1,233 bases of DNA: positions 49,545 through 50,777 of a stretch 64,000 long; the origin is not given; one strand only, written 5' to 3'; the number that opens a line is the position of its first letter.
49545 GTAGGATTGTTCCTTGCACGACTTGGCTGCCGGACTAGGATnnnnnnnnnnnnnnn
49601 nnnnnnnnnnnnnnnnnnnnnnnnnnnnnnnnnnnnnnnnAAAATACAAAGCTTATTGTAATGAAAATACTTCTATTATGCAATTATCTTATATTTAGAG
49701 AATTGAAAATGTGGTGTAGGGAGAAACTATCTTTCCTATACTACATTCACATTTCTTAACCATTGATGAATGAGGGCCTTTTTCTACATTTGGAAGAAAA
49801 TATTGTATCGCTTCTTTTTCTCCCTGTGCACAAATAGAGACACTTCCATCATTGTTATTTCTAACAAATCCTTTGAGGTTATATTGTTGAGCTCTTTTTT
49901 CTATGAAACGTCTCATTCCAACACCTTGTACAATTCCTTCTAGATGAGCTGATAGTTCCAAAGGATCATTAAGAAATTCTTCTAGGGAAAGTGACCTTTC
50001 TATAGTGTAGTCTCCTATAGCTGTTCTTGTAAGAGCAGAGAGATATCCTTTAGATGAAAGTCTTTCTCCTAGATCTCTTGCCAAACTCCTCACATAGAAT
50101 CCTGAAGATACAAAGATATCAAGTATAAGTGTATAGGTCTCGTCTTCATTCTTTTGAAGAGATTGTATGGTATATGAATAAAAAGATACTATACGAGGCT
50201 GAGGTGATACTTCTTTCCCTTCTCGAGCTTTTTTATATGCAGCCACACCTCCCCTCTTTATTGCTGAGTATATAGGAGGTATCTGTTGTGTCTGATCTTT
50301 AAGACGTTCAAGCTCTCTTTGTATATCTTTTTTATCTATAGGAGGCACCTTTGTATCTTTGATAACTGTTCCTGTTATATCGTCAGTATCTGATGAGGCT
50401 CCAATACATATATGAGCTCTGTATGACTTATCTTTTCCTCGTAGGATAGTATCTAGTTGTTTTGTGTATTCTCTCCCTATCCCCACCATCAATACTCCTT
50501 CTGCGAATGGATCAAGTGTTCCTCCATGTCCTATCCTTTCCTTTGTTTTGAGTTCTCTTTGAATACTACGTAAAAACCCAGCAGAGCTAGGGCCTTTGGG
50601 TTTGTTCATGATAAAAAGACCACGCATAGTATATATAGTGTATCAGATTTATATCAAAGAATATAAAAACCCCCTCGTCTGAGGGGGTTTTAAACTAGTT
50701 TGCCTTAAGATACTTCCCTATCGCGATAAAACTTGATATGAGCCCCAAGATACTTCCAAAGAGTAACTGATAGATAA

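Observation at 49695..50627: TruB with a C-terminal acylphosphatase domain replacing the PUA domain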

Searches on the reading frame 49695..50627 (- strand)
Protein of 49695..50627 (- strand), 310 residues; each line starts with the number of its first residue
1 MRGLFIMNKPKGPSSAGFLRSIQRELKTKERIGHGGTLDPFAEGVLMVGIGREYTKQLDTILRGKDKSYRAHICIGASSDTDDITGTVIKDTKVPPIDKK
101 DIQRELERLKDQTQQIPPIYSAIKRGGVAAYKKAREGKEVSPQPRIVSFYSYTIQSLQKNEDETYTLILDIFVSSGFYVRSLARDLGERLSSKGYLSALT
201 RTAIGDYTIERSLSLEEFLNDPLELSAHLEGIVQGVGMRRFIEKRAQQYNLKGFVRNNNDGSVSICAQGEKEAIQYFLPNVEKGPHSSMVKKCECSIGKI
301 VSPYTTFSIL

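Call 3: search_protein_families(library=pfam, proteins=[window:49695-50627:-], max_evalue=1)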
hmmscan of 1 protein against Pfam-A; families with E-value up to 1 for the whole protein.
window:49695-50627:- (310 aa): 5 families
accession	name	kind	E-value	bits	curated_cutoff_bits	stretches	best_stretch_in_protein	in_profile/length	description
PF01509.24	TruB_N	-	3.8e-38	131.6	27.3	1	26-179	3-149/149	TruB family pseudouridylate synthase (N terminal domain)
PF00708.24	Acylphosphatase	-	4.8e-20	72.1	22.5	1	228-309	4-85/85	Acylphosphatase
PF16198.10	TruB_C_2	-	1.5e-05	25.4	29.3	1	180-220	1-41/66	tRNA pseudouridylate synthase B C-terminal domain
PF00849.27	PseudoU_synth_2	-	0.051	14.2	26.8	1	5-126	3-126/152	RNA pseudouridylate synthase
PF06544.18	Prp3_C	-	0.2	12.2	27.6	1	239-277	14-51/138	Small nuclear ribonucleoprotein Prp3, C-terminal domain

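Call 4: search_protein_families(library=ncbifam, proteins=[window:49695-50627:-], max_evalue=1)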
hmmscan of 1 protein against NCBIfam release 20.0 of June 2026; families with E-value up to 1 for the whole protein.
window:49695-50627:- (310 aa): 33 families (the best 25 are shown)
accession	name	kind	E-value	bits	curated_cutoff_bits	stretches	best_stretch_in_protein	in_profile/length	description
TIGR00431.1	TruB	equivalog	2.4e-53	180.9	151.45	1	2-217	2-209/210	tRNA pseudouridine(55) synthase TruB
NF003280.0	PRK04270.1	equivalog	2.4e-19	69.2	242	2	3-125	32-133/323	RNA-guided pseudouridylation complex pseudouridine synthase subunit Cbf5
NF011009.0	PRK14435.1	equivalog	1.6e-18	66.6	119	1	225-297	4-76/90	acylphosphatase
NF011017.0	PRK14445.1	equivalog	3e-17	62.7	97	1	230-308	11-89/92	acylphosphatase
TIGR00425.1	CBF5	equivalog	3.2e-17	62.6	238.15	1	2-219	34-208/322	RNA-guided pseudouridylation complex pseudouridine synthase subunit Cbf5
NF011012.0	PRK14440.1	equivalog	8.2e-17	61.2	103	1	226-305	6-85/90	acylphosphatase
NF010995.0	PRK14420.1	equivalog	1.1e-16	61.1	110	1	229-309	8-88/91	acylphosphatase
NF011019.0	PRK14448.1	equivalog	2.2e-15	56.6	100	1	230-295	9-74/90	acylphosphatase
NF011007.0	PRK14433.1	equivalog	2.8e-15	56.3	100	1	225-295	4-74/88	acylphosphatase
NF011000.0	PRK14426.1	equivalog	3.1e-14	52.8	89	1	227-309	8-91/92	acylphosphatase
NF011021.0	PRK14450.1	equivalog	2.2e-13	50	109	1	226-309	5-89/91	acylphosphatase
NF011022.0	PRK14451.1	equivalog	3.2e-13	49.8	91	1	224-309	6-90/91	acylphosphatase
NF011001.0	PRK14427.1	equivalog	8.8e-13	48.5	100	1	222-309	16-103/105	acylphosphatase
NF010996.0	PRK14421.1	equivalog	8.8e-13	48.2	98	1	229-294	10-75/99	acylphosphatase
NF011023.0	PRK14452.1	equivalog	1.5e-12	47.6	113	1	229-296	26-93/107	acylphosphatase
TIGR00143.1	hypF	equivalog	1.8e-10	39.6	466.1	1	229-309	3-81/741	carbamoyltransferase HypF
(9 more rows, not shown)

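Call 5: search_solved_structures(query=window:49695-50627:-, max_evalue=0.01, show_alignments=2)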
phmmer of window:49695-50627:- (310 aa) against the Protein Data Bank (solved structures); distinct sequences matched with E-value up to 0.01: 45.
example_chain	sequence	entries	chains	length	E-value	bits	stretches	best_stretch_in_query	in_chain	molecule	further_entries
1sgv_A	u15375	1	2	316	2.6e-36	128.7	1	3-227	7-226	tRNA pseudouridine synthase B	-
8jfx_A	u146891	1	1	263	5.2e-33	117.9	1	2-214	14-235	Pseudouridylate synthase TRUB1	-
1r3e_A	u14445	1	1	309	1.1e-31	113.6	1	2-223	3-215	tRNA pseudouridine synthase B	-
1ze2_A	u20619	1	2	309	1.1e-31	113.6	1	2-223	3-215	tRNA pseudouridine synthase B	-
1ze1_A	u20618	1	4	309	1.1e-31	113.6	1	2-223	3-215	tRNA pseudouridine synthase B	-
2ab4_A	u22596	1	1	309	3.8e-31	111.8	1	2-223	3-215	tRNA pseudouridine synthase B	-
1r3f_A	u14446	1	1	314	1.3e-28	103.5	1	2-218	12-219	tRNA pseudouridine synthase B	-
1k8w_A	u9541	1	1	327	1.4e-28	103.3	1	2-218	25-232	tRNA Pseudouridine Synthase B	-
1zl3_A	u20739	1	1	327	7.1e-28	101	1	2-218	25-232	tRNA pseudouridine synthase B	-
2bjd_A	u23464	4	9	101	1.8e-12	50.5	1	225-304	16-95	ACYLPHOSPHATASE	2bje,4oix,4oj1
1y9o_A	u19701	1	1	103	1.9e-12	50.4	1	225-304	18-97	Acylphosphatase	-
4ojh_A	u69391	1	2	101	3.3e-12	49.6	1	225-304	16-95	Acylphosphatase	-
4ojg_A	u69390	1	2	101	3.4e-12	49.6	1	225-304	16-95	Acylphosphatase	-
4oj3_A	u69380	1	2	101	3.4e-12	49.6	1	225-304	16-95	Acylphosphatase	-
1ulr_A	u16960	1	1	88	6.4e-12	48.7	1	225-298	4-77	putative acylphosphatase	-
2fhm_A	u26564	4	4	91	6.6e-10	42.1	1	229-309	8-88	Probable acylphosphatase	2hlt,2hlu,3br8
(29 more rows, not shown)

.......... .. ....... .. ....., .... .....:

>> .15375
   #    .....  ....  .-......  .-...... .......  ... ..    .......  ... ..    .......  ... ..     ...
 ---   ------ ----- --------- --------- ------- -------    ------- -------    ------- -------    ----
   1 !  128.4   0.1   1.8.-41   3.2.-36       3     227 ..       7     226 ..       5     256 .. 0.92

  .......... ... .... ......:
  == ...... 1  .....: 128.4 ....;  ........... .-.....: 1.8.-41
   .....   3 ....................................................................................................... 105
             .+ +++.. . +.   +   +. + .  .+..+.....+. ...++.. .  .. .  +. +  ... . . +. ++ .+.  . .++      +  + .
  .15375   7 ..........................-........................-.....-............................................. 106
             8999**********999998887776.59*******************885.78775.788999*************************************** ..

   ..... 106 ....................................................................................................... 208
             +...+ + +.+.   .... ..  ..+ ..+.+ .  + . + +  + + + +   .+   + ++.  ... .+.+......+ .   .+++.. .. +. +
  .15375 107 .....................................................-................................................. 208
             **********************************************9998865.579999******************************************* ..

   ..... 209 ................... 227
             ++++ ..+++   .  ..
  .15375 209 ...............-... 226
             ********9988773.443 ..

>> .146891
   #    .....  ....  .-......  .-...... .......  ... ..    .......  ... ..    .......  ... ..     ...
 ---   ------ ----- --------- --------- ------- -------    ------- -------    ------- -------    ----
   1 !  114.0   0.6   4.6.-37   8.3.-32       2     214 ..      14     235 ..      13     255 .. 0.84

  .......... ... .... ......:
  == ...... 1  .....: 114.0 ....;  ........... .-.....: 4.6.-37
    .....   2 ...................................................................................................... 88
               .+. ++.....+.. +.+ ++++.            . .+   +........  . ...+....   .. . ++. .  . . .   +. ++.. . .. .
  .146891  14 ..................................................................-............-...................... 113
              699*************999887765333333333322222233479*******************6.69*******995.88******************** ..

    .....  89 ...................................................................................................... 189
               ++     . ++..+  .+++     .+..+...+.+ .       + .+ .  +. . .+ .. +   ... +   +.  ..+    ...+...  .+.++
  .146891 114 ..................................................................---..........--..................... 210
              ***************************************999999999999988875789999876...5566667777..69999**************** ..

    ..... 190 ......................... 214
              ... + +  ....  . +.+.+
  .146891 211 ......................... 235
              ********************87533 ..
